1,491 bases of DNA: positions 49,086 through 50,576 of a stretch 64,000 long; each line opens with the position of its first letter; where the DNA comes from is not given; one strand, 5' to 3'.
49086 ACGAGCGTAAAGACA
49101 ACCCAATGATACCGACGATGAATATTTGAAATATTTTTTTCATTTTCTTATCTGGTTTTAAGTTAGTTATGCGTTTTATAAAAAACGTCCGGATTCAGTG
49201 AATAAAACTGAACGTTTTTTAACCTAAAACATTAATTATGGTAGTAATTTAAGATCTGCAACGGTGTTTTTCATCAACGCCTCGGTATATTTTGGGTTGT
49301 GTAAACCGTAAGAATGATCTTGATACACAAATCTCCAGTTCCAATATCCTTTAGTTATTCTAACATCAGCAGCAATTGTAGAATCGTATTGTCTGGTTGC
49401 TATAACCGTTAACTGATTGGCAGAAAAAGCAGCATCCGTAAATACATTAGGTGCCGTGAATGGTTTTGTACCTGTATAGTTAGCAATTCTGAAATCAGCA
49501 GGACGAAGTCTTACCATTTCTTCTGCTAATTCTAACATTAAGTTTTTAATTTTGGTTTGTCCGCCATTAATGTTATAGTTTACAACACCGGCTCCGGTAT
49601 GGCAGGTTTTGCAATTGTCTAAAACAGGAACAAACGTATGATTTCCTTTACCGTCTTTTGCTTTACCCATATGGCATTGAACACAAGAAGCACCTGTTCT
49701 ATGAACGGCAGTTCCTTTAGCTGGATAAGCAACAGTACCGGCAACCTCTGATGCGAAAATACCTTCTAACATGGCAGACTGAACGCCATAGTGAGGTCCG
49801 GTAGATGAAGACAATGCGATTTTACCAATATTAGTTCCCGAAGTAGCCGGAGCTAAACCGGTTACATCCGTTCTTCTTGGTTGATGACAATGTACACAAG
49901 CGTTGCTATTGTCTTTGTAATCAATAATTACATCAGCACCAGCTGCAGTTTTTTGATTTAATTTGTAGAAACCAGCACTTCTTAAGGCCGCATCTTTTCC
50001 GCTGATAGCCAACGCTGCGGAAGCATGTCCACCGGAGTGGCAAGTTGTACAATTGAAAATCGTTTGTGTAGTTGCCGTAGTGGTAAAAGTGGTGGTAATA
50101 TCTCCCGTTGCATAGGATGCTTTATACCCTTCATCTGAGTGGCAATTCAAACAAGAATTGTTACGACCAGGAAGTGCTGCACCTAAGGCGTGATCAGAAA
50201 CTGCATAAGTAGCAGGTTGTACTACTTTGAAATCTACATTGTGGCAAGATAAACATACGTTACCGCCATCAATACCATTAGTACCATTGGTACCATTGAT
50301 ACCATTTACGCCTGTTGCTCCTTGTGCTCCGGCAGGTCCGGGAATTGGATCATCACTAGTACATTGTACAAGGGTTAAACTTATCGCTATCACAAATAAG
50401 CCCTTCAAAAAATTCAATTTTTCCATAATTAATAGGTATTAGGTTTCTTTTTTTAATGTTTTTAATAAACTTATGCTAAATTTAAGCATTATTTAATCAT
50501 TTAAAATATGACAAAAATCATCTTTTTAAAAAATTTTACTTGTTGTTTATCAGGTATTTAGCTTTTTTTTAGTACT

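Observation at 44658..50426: Orphan NrfCD-type quinol module linked to multihaem lipoproteins and an outer-membrane beta-barrel: candidate undescribed trans-envelope electron-transfer system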

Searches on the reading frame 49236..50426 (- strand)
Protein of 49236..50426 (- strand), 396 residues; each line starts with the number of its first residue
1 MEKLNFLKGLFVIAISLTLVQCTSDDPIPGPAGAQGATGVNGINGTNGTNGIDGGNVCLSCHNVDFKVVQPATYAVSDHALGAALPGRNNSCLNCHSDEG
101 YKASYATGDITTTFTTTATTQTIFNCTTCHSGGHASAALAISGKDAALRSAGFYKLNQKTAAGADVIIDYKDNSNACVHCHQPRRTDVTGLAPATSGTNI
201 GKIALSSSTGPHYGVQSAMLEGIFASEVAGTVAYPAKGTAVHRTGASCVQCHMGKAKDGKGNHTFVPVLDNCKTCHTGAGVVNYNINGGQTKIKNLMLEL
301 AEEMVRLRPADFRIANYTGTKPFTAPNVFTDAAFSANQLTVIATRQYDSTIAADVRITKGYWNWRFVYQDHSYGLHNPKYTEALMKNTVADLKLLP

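Call 3: search_protein_families(library=pfam, proteins=[window:49236-50426:-], max_evalue=0.1)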
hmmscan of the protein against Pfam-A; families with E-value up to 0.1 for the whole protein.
window:49236-50426:- (396 aa): 10 families
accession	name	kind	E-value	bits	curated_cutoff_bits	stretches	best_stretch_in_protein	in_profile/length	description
PF02335.20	Cytochrom_C552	-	8.6e-12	45.2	24.1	1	241-389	239-370/438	Cytochrome c552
PF14522.11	Cytochrome_C7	-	1.2e-08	35.1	24.8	3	88-182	12-67/67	Cytochrome c7 and related cytochrome c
PF14537.11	Cytochrom_c3_2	-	6.3e-07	30.2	25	1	56-135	7-69/79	Cytochrome c3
PF22113.1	Mtrc-MtrF_II-IV_dom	-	1.2e-06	28.6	30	1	60-184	33-166/176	Outer membrane cytochrome MtrC/MtrF-like, domains II/IV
PF22678.1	Cytochrom_c_NrfB-like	-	0.0013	19.6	27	0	58-131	1-66/89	Cytochrome c-type protein NrfB-like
PF03892.19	NapB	-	0.0016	19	25.1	1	88-131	63-112/127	Nitrate reductase cytochrome c-type subunit (NapB)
PF09699.15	Paired_CXXCH_1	-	0.0017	18.4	20.6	0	175-192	7-24/41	Doubled CXXCH motif (Paired_CXXCH_1)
PF02085.21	Cytochrom_CIII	-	0.015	16.1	22.9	0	122-187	31-88/101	Class III cytochrome C family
PF01391.23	Collagen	-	0.018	15.2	27.2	1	30-53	31-54/60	Collagen triple helix repeat (20 copies)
PF03264.19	Cytochrom_NNT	-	0.064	13.4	24.1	0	57-98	127-166/174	NapC/NirT cytochrome c family, N-terminal region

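Call 4: search_protein_families(library=ncbifam, proteins=[window:49236-50426:-], max_evalue=0.1)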
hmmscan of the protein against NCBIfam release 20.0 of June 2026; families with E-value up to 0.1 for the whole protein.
window:49236-50426:- (396 aa): 10 families
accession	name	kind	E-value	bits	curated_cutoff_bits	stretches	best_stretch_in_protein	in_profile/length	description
TIGR03508.1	decahem_SO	subfamily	3.1e-10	40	192.2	1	54-286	1-206/258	DmsE family decaheme c-type cytochrome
NF041198.1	UshA_like_PCGU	equivalog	7.2e-06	24.9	275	1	52-138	405-487/519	UshA-like (seleno)protein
NF008339.0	PRK11125.1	equivalog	2.8e-05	22.9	595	1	243-306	284-356/487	ammonia-forming cytochrome c nitrite reductase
NF041028.1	decahem_GSU2203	exception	3.9e-05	23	325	1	54-286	35-239/317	GSU2203 family decaheme c-type cytochrome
TIGR03153.1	cytochr_NrfH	equivalog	0.00014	21.9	134.2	1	223-297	6-80/138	cytochrome c nitrite reductase small subunit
TIGR01905.1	paired_CXXCH_1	subfamily_domain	0.00022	21.1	25.2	0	53-63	27-37/41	doubled CXXCH domain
TIGR03146.1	cyt_nit_nrfB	equivalog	0.0011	19.3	166.6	1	88-185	10-95/145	cytochrome c nitrite reductase pentaheme subunit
NF008659.0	PRK11659.1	equivalog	0.0029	17.3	184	0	88-184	45-120/188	cytochrome c nitrite reductase pentaheme subunit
TIGR03152.1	cyto_c552_HCOOH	exception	0.008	15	692.5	1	243-307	242-315/441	ammonia-forming nitrite reductase cytochrome c552 subunit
NF041781.1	mnquin_red_QrcA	equivalog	0.048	13.3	180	1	241-278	39-73/174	menaquinone reductase multiheme cytochrome c subunit QrcA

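Call 5: search_solved_structures(query=window:49236-50426:-, max_evalue=1, show_alignments=2)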
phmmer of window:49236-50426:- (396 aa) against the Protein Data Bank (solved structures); distinct sequences matched with E-value up to 1: 13.
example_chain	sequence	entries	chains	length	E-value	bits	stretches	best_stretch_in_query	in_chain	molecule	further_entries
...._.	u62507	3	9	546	0.0057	19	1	176-277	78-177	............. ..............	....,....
6m0p_A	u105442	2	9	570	0.0084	18.4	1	176-277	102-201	Aerobic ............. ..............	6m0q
1fs7_A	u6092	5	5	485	0.029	16.6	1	57-102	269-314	CYTOCHROME C NITRITE REDUCTASE | Cytochrome c-552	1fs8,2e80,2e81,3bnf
3bng_A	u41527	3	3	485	0.029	16.6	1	57-102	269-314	Cytochrome c-552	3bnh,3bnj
1fs9_A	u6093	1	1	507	0.032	16.5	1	57-102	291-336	CYTOCHROME C NITRITE REDUCTASE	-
1fgj_A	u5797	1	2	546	0.047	15.9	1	176-277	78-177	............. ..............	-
2j7a_A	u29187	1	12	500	0.052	15.8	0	342-379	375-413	CYTOCHROME C NITRITE REDUCTASE NRFA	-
2vr0_A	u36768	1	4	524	0.061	15.5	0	344-379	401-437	CYTOCHROME C NITRITE REDUCTASE, CATALYTIC SUBUNIT NFRA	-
6i5b_A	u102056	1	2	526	0.23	13.6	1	232-281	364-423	Uncharacterized protein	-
3ubr_A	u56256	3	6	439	0.35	13.1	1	243-307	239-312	Cytochrome c-552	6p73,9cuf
9myt_A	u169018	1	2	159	0.41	12.8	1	29-88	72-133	EatI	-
5cva_B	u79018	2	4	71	0.44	12.7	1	28-72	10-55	Collagen alpha-1(I) chain,Collagen alpha-2(IX) chain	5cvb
1jni_A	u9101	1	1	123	0.77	11.9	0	172-210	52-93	DIHEME CYTOCHROME C NAPB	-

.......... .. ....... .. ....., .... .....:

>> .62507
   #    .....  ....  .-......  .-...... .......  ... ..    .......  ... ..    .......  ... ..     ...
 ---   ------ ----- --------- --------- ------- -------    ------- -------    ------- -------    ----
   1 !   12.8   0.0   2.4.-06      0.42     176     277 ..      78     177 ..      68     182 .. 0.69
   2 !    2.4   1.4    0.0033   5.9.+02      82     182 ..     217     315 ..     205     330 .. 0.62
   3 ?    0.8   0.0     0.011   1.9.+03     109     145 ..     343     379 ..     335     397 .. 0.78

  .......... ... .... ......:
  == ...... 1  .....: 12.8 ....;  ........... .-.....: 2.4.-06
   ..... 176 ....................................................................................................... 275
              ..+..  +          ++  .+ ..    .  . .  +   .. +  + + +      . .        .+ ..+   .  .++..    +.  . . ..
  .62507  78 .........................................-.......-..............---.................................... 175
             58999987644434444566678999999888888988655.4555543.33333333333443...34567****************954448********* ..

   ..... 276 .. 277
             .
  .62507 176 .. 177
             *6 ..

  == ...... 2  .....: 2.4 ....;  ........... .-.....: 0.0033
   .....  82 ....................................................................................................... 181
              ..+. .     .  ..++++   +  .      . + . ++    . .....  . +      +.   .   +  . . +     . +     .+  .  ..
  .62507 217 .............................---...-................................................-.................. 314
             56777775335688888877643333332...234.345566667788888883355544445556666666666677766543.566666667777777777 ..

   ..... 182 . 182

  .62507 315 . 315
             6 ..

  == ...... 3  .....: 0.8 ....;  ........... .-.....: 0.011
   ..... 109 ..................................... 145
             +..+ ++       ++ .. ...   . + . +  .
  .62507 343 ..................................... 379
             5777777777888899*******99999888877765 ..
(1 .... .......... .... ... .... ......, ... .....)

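Call 9: find_homologous_proteins(query=window:49236-50426:-, max_evalue=0.00001)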
Query window:49236-50426:- (396 aa): 157 proteins with E <= 0.00001 among 8000 candidates; the best 120 are listed.
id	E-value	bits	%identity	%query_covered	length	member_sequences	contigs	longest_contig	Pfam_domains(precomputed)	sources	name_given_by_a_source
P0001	3.7e-268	907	100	100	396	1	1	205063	PF14537.12,PF02335.21,PF14522.12,PF22113.2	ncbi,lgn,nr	ncbi:MAG: ammonia-forming cytochrome c nitrite reductase subunit c552 [Flavobacteriaceae bacterium]|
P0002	3.2e-202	690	74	100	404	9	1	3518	PF14537.12,PF22678.2,PF02335.21,PF14522.12,PF22113.2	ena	-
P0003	1.8e-199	681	75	100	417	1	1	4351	PF14537.12,PF02335.21,PF14522.12,PF22113.2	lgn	-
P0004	4.1e-183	627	70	99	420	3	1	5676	PF14537.12,PF02335.21,PF14522.12,PF22113.2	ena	-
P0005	2.5e-179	614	67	100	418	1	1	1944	PF14537.12,PF02335.21,PF14522.12,PF22113.2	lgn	-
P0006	2.2e-176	605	66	100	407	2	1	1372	PF09699.16,PF14537.12,PF02085.22,PF02335.21,PF14522.12,PF22113.2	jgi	jgi:formate-dependent nitrite reductase cytochrome c552 subunit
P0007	3.2e-174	598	68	100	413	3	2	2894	PF14537.12,PF02335.21,PF14522.12,PF22113.2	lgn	-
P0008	9.3e-172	589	67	100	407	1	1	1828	PF14537.12,PF02335.21,PF14522.12,PF22113.2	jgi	jgi:nitrate reductase cytochrome c-type subunit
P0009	1.3e-168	579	66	100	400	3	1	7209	PF14537.12,PF02335.21,PF14522.12,PF22113.2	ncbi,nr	ncbi:MAG: ammonia-forming cytochrome c nitrite reductase subunit c552 [Flavobacteriaceae bacterium]|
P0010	9.7e-167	573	66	100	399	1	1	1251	PF14537.12,PF02335.21,PF14522.12,PF22113.2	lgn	-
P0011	1.0e-164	566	66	100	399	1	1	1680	PF14537.12,PF02085.22,PF02335.21,PF14522.12,PF22113.2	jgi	jgi:hypothetical protein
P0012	1.7e-162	559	64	100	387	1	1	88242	PF14537.12,PF02335.21,PF14522.12,PF22113.2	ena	-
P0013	2.2e-154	532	60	100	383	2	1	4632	PF14537.12,PF02335.21,PF14522.12,PF22113.2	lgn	-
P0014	1.5e-148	513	65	92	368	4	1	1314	PF14537.12,PF02335.21,PF14522.12,PF22113.2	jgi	jgi:hypothetical protein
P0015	1.5e-146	506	58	100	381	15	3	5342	PF14537.12,PF02335.21,PF14522.12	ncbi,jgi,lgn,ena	-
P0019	3.2e-122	426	53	100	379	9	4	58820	PF14537.12,PF02335.21,PF14522.12,PF22113.2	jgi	jgi:hypothetical protein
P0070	6.6e-50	188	32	99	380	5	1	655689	PF09699.16,PF14537.12,PF03264.20,PF14522.12,PF22113.2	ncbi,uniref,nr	ncbi:NapC/NirT family cytochrome c [Maribacter arenosus]|uniref:NapC/NirT family cytochrome c n=1 Ta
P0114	1.4e-40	158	32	91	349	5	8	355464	PF09699.16,PF14537.12,PF14522.12,PF22113.2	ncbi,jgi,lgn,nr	ncbi:MAG: hypothetical protein K0M50_00210 [Prolixibacteraceae bacterium]|jgi:hypothetical protein|n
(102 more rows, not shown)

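Call 10: find_encoding_contigs(protein=P0070, flank=10000, max_places=2)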
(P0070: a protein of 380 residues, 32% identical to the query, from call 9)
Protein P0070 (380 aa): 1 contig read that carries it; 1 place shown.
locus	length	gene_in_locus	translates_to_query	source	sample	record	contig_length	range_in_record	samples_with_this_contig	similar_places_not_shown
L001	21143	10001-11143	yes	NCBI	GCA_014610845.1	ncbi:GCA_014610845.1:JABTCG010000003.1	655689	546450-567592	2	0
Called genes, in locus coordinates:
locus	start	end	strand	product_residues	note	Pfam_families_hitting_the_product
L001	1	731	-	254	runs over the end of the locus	PF00583:Acetyltransf_1 (weak), PF13508:Acetyltransf_7 (weak), PF14268:YoaP (weak)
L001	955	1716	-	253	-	PF00106:adh_short, PF08659:KR, PF23441:SDR, PF13561:adh_short_C2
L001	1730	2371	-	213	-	PF14903:WG_beta_rep (weak)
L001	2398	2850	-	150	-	PF10025:DUF2267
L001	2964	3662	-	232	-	PF01048:PNP_UDP_1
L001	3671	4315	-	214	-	PF01791:DeoC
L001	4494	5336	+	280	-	PF00582:Usp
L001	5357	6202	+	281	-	PF00582:Usp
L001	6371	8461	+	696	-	PF13500:AAA_26, PF07085:DRTGG, PF01515:PTA_PTB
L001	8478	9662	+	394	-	PF00871:Acetate_kinase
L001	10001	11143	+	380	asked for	PF03264:Cytochrom_NNT (faint), PF09699:Paired_CXXCH_1 (faint), PF14522:Cytochrome_C7 (faint), PF14537:Cytochrom_c3_2 (faint), PF22113:Mtrc-MtrF_II-IV_dom (faint)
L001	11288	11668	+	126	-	-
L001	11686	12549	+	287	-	PF19089:DUF5777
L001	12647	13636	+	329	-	PF12838:Fer4_7 (faint), PF13237:Fer4_10 (faint), PF13247:Fer4_11, PF12797:Fer4_2 (weak), PF12837:Fer4_6 (weak), PF00037:Fer4 (weak), PF13187:Fer4_9 (weak), PF13247:Fer4_11 (weak)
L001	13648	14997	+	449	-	PF03916:NrfD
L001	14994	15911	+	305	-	-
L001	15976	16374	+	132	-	PF13442:Cytochrome_CBB3, PF00034:Cytochrom_C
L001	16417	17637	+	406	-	PF05201:GlutR_N, PF01488:Shikimate_DH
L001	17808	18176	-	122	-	-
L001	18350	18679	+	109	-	-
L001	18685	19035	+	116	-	-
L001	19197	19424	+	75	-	PF19852:DUF6327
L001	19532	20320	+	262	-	PF01734:Patatin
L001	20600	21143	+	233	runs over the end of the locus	-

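Call 11: find_encoding_contigs(protein=P0019, flank=10000, max_places=2)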
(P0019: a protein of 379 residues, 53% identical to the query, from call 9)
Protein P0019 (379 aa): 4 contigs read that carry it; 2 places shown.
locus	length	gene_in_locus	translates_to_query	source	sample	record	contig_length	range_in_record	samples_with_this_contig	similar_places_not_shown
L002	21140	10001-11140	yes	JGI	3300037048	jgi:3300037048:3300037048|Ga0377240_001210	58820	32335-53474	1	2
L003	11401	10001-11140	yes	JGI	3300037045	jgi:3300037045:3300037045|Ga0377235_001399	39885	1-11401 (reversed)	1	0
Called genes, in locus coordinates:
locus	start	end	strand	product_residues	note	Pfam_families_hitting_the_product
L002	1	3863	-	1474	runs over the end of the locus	PF04357:TamB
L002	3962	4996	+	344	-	PF00814:TsaD, PF22521:HypF_C_2 (weak)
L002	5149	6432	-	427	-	PF00924:MS_channel_2nd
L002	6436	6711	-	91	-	PF12823:DUF3817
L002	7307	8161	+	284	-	PF13442:Cytochrome_CBB3 (faint), PF00034:Cytochrom_C (weak)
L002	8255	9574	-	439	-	PF00364:Biotin_lipoyl, PF02817:E3_binding, PF00198:2-oxoacid_dh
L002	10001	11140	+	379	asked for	PF22113:Mtrc-MtrF_II-IV_dom (weak), PF14522:Cytochrome_C7 (faint), PF14537:Cytochrom_c3_2 (faint), PF02335:Cytochrom_C552 (weak)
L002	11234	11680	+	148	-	-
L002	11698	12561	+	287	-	PF19089:DUF5777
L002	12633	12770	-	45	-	-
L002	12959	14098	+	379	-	PF22113:Mtrc-MtrF_II-IV_dom (faint), PF14522:Cytochrome_C7 (faint), PF14537:Cytochrom_c3_2 (faint), PF02335:Cytochrom_C552 (weak)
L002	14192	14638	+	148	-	-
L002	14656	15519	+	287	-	PF19089:DUF5777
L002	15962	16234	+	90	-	-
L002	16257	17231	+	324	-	PF13247:Fer4_11, PF00037:Fer4 (weak), PF12797:Fer4_2 (weak), PF12837:Fer4_6 (weak), PF13183:Fer4_8 (weak), PF13237:Fer4_10 (weak), PF12838:Fer4_7 (weak), PF13187:Fer4_9 (weak), +1 more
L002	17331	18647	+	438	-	PF03916:NrfD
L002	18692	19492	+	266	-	-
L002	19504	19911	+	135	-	PF13442:Cytochrome_CBB3, PF00034:Cytochrom_C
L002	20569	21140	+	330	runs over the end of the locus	PF13247:Fer4_11, PF12838:Fer4_7 (weak), PF13187:Fer4_9 (weak), PF00037:Fer4 (weak), PF12797:Fer4_2 (weak), PF12837:Fer4_6 (weak), PF13187:Fer4_9 (weak), PF13247:Fer4_11 (weak), +3 more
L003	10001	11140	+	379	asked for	PF22113:Mtrc-MtrF_II-IV_dom (weak), PF14522:Cytochrome_C7 (faint), PF14537:Cytochrom_c3_2 (faint), PF02335:Cytochrom_C552 (weak)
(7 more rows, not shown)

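Call 12: find_encoding_contigs(protein=P0114, flank=10000, max_places=2)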
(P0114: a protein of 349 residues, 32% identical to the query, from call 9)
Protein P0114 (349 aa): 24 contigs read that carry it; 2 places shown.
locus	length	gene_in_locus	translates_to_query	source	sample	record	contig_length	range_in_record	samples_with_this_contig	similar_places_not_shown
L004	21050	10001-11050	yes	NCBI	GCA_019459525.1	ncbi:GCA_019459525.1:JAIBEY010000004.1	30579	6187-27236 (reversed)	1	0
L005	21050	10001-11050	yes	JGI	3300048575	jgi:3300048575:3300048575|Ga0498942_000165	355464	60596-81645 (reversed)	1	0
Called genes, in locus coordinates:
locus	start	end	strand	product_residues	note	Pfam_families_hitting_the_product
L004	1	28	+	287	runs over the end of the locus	PF12838:Fer4_7 (faint), PF12797:Fer4_2 (faint), PF12837:Fer4_6 (faint), PF13237:Fer4_10 (faint), PF13187:Fer4_9 (faint), PF13247:Fer4_11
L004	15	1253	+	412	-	PF03916:NrfD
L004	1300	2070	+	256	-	PF01597:GCV_H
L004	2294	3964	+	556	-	PF00672:HAMP (weak), PF00512:HisKA, PF02518:HATPase_c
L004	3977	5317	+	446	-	PF00072:Response_reg, PF00158:Sigma54_activat, PF01078:Mg_chelatase (faint), PF14532:Sigma54_activ_2, PF07728:AAA_5, PF00004:AAA (weak), PF25601:AAA_lid_14, PF02954:HTH_8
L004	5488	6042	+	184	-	PF07998:Peptidase_M54, PF13582:Reprolysin_3 (weak)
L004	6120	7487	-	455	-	PF01408:GFO_IDH_MocA, PF19051:GFO_IDH_MocA_C2, PF22725:GFO_IDH_MocA_C3 (faint), PF19051:GFO_IDH_MocA_C2 (weak)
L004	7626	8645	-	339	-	PF14100:DUF6807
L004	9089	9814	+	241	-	PF00027:cNMP_binding, PF13545:HTH_Crp_2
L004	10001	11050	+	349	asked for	PF09699:Paired_CXXCH_1 (faint), PF14522:Cytochrome_C7 (faint), PF14537:Cytochrom_c3_2 (faint), PF22113:Mtrc-MtrF_II-IV_dom (faint)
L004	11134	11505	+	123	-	-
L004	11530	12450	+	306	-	PF19089:DUF5777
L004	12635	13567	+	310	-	PF02085:Cytochrom_CIII (faint), PF14522:Cytochrome_C7 (faint), PF09699:Paired_CXXCH_1 (faint), PF14537:Cytochrom_c3_2 (weak)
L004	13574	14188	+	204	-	PF01292:Ni_hydr_CYTB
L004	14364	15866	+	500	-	PF03264:Cytochrom_NNT, PF14522:Cytochrome_C7 (faint)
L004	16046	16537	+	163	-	PF14537:Cytochrom_c3_2 (faint), PF14522:Cytochrome_C7 (faint), PF22113:Mtrc-MtrF_II-IV_dom (weak), PF13435:Cytochrome_C554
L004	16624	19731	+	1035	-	PF05140:ResB, PF01578:Cytochrom_C_asm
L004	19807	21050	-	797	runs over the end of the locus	PF14498:Glyco_hyd_65N_2, PF22124:Glyco_hydro_95_cat, PF21307:Glyco_hydro_95_C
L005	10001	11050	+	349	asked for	PF09699:Paired_CXXCH_1 (faint), PF14522:Cytochrome_C7 (faint), PF14537:Cytochrom_c3_2 (faint), PF22113:Mtrc-MtrF_II-IV_dom (faint)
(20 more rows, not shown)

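Call 20: find_related_loci(query=A1, collection=genome_contigs, flank=10000)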
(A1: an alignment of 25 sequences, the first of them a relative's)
Query A1 (396 aa) in genome_contigs; peptide patterns used: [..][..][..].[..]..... (x = any residue, [..] = any of these).
163 stretches matched a pattern; 141 encode a relative of the query (tblastn E <= 1e-3); the best 80 are kept; 80 distinct loci.
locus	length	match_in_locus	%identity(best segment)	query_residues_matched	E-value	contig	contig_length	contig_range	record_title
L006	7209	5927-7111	66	1-391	3e-171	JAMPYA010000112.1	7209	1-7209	MAG: Flavobacteriaceae bacterium isolate R2F_R2FSRR_metabat.57 R2F_C6200, whole genome shotgun sequence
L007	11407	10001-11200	66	1-396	6e-163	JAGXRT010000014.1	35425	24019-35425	MAG: Bacteroidetes bacterium isolate CROMO_A_120 c_000000141051, whole genome shotgun sequence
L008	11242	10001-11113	56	1-396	6e-125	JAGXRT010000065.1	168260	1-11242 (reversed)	MAG: Bacteroidetes bacterium isolate CROMO_A_120 c_000000706883, whole genome shotgun sequence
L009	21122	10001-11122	51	1-396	8e-125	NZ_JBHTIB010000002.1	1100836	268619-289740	Mariniflexile aquimaris strain CCUG 60529 GCM70027553_30, whole genome shotgun sequence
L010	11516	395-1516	52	1-396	1e-117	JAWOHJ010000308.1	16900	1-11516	MAG: Lutibacter sp. isolate CWP4-2.bin.48 k191_2245206, whole genome shotgun sequence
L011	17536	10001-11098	54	1-396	3e-112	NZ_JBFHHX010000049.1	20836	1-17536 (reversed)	MAG: Lutibacter sp. isolate Mix_sand07.2021.05.G.23 k141_251706_length_20836_cov_292.6334, whole genome shotgun sequence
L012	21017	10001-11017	34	16-396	5e-61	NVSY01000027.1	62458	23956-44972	MAG: Flavobacteriaceae bacterium isolate NORP129 Contig_source1382A_1259, whole genome shotgun sequence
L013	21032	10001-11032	35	1-393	2e-60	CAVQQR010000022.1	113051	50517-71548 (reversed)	MAG: uncultured Flavobacteriaceae bacterium isolate MFD09779.bin.3.409 genome assembly, contig: contig_92584, whole geno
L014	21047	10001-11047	38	1-392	2e-59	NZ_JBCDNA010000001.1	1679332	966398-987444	Lutimonas vermicola strain IMCC1616 KCCM42379_1, whole genome shotgun sequence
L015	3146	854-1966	35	1-393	1e-59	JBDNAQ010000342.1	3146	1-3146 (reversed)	MAG: Flavobacteriaceae bacterium isolate SJRS4.bin.9 k97_758100, whole genome shotgun sequence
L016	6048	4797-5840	35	1-393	6e-59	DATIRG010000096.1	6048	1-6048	MAG TPA_asm: Lutibacter sp. isolate SMAG_U15897 k141_644761, whole genome shotgun sequence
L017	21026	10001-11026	37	1-389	9e-59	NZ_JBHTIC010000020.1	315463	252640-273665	Lutibacter aestuarii strain CCUG 60022 GCM70027552_17, whole genome shotgun sequence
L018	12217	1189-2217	36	1-395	1e-58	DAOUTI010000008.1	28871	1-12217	MAG TPA_asm: Flavobacteriaceae bacterium isolate CSMAG_568 CSMAG_568_k127_34235_length_28871_cov_24.0000, whole genome s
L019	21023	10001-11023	34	1-393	4e-58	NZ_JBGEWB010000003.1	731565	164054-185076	Muriicola sp. SD30 NODE_3_length_731565_cov_319.319, whole genome shotgun sequence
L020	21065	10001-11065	35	1-393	2e-58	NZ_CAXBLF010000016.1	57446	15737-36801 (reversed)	MAG: uncultured Algibacter sp. isolate ERR2762117_binner12_Refined_49 ERZ3422019.247, whole genome shotgun sequence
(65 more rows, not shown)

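Call 31: search_protein_families(library=pfam, proteins=[L004:1300-2070:+, L002:15962-16234:+, L001:14994-15911:+], max_evalue=0.1)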
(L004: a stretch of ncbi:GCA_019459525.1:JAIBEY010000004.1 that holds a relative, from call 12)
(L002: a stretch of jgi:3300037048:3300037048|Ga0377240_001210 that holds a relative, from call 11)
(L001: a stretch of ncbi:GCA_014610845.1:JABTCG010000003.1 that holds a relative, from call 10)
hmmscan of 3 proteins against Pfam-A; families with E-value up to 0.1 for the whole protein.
L004:1300-2070:+ (256 aa): 2 families
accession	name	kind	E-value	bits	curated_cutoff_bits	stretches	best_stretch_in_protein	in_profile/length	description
PF01597.25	GCV_H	-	6.7e-23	81.3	22.2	1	64-163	3-102/122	Glycine cleavage H-protein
PF13375.12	RnfC_N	-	0.062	13.8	25.6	0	101-144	47-89/101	RnfC Barrel sandwich hybrid domain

L002:15962-16234:+ (90 aa): 1 family
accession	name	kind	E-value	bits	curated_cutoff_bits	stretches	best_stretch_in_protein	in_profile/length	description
PF09409.15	PUB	-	0.05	14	34.3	0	4-48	29-74/82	PUB domain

L001:14994-15911:+ (305 aa): 0 families
